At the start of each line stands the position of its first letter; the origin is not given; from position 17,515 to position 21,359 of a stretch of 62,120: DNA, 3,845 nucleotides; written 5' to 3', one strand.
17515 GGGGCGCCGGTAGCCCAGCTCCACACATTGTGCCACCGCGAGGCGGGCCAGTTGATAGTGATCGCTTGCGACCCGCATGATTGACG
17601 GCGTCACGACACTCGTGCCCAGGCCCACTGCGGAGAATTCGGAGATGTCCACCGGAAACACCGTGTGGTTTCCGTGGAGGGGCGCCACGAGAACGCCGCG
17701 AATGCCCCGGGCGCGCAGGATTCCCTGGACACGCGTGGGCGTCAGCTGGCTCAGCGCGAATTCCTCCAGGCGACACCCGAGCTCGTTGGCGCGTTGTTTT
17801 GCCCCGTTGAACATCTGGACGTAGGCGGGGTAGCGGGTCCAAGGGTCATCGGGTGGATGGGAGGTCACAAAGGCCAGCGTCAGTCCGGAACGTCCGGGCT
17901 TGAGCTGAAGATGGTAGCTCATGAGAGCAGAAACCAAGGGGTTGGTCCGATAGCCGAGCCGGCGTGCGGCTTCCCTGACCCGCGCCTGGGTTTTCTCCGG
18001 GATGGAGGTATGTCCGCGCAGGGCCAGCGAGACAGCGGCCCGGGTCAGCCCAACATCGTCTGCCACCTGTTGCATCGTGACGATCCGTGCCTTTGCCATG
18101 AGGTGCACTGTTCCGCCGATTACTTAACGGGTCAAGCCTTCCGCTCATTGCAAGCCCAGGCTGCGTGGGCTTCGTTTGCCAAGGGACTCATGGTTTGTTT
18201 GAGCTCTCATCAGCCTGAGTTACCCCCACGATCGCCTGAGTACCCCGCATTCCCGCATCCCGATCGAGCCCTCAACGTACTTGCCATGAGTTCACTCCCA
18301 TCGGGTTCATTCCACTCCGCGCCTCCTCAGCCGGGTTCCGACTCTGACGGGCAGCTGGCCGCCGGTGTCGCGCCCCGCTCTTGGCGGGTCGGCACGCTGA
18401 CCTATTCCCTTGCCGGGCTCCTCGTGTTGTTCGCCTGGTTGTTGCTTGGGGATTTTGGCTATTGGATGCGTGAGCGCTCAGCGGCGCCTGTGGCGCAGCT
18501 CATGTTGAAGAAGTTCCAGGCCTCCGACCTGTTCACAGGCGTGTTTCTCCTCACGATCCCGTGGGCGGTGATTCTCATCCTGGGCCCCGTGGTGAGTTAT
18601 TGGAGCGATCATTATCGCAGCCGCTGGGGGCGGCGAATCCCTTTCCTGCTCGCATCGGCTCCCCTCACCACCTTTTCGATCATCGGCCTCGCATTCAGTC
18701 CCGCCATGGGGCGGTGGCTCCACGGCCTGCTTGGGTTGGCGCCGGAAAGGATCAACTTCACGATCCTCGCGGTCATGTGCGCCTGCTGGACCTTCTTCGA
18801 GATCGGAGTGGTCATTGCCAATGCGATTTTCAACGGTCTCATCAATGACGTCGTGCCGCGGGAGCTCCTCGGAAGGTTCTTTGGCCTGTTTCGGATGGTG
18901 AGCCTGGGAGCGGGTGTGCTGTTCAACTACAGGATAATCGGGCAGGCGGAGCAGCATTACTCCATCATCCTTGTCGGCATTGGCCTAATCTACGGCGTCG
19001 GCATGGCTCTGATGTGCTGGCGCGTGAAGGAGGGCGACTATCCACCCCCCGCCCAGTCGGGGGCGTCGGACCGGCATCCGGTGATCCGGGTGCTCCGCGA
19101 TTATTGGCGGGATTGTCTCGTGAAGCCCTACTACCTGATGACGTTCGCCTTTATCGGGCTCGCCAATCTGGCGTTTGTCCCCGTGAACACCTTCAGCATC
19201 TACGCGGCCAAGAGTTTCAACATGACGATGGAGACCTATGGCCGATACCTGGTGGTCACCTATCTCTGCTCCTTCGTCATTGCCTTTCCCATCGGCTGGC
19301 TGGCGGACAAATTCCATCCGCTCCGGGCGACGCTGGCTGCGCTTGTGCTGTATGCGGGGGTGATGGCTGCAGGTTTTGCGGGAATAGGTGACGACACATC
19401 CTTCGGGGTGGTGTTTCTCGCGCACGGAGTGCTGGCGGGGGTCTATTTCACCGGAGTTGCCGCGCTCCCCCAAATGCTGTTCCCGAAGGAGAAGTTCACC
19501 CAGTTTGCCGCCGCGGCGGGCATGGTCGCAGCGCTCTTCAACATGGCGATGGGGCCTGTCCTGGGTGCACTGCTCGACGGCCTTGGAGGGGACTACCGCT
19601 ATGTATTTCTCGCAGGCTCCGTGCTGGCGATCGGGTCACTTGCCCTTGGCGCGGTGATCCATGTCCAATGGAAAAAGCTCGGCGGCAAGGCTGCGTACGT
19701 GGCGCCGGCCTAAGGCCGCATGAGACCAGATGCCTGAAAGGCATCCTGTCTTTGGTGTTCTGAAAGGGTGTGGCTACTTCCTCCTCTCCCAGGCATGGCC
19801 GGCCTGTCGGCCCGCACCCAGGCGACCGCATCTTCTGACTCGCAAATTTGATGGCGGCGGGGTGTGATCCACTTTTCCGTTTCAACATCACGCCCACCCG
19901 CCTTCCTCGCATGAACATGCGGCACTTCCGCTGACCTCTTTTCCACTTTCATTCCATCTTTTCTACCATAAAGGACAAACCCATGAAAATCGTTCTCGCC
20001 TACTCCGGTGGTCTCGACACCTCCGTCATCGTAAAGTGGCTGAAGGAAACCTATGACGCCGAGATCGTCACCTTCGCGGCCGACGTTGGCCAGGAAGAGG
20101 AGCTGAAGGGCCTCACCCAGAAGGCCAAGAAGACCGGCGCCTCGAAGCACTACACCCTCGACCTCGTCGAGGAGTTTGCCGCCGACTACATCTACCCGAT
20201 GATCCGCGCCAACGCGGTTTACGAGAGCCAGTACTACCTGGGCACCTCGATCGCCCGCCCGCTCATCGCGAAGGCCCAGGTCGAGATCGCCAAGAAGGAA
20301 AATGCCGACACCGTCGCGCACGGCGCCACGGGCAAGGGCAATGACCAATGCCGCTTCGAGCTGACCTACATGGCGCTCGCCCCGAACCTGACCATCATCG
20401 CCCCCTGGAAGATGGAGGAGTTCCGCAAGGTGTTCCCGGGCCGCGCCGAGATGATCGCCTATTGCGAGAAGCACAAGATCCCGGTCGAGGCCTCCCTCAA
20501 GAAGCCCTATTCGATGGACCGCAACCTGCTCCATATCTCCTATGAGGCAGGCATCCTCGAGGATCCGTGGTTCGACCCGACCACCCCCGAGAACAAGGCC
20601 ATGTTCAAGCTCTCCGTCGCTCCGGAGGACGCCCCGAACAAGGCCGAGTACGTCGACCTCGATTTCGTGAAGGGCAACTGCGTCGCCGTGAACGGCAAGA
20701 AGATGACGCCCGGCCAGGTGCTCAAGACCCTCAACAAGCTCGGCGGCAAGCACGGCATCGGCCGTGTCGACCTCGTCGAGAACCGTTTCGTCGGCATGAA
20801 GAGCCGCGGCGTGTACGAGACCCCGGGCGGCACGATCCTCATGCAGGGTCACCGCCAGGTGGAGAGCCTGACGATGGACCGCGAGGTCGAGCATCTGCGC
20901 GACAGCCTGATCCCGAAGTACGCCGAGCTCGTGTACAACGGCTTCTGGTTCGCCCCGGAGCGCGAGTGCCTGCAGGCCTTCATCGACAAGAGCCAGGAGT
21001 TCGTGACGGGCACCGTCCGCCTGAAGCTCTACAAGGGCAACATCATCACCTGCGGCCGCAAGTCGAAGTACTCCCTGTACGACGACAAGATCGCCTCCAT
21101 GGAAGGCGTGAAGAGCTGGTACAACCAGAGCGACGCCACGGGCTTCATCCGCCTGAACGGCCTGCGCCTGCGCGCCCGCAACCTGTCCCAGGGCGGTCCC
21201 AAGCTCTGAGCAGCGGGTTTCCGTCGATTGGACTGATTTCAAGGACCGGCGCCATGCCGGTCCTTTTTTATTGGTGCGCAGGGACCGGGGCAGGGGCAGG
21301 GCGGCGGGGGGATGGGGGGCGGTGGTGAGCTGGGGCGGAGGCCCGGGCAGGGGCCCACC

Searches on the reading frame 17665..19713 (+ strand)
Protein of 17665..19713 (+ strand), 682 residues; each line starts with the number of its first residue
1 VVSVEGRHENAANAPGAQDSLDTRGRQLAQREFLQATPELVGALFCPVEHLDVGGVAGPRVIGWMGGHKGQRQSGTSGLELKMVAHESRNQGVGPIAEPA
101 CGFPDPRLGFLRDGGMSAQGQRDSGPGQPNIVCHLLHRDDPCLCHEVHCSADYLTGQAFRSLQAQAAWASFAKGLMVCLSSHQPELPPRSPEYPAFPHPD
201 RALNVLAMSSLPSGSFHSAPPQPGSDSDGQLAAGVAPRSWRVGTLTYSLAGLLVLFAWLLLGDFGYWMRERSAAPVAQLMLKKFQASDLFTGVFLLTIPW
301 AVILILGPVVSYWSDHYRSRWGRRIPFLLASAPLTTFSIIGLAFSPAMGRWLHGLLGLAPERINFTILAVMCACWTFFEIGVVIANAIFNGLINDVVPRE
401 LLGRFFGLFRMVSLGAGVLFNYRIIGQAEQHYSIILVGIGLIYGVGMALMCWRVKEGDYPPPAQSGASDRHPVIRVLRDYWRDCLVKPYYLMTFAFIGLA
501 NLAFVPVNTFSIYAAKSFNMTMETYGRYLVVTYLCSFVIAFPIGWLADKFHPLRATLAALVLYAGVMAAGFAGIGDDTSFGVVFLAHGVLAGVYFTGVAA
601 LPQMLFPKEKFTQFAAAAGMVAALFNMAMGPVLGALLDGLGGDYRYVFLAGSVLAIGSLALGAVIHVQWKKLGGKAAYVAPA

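Call 47: search_protein_families(library=pfam, proteins=[window:17665-19713:+], max_evalue=0.0001)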
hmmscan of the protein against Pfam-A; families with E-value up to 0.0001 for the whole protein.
window:17665-19713:+ (682 aa): 2 families
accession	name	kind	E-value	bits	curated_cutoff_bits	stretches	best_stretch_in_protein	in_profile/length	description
PF07690.21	MFS_1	-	2e-18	66.8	33.4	2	509-663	18-169/347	Major Facilitator Superfamily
PF13347.12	MFS_2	-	4.3e-13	49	27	1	304-611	47-348/427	MFS/sugar transport protein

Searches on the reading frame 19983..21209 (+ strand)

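Call 48: search_protein_families(library=pfam, proteins=[window:19983-21209:+], max_evalue=0.0001)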
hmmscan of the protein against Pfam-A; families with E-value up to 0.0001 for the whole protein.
window:19983-21209:+ (408 aa): 3 families
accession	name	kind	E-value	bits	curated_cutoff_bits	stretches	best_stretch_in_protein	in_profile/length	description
PF20979.2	Arginosuc_syn_C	-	6e-81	271.6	27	1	176-397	1-217/219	Arginosuccinate synthase C-terminal domain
PF00764.25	Arginosuc_synth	-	1.5e-65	220.6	27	1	2-167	1-162/162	Arginosuccinate synthase N-terminal HUP domain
PF24167.1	DUF7411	-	2.8e-05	24.2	28.7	1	1-75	1-72/194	Family of unknown function (DUF7411)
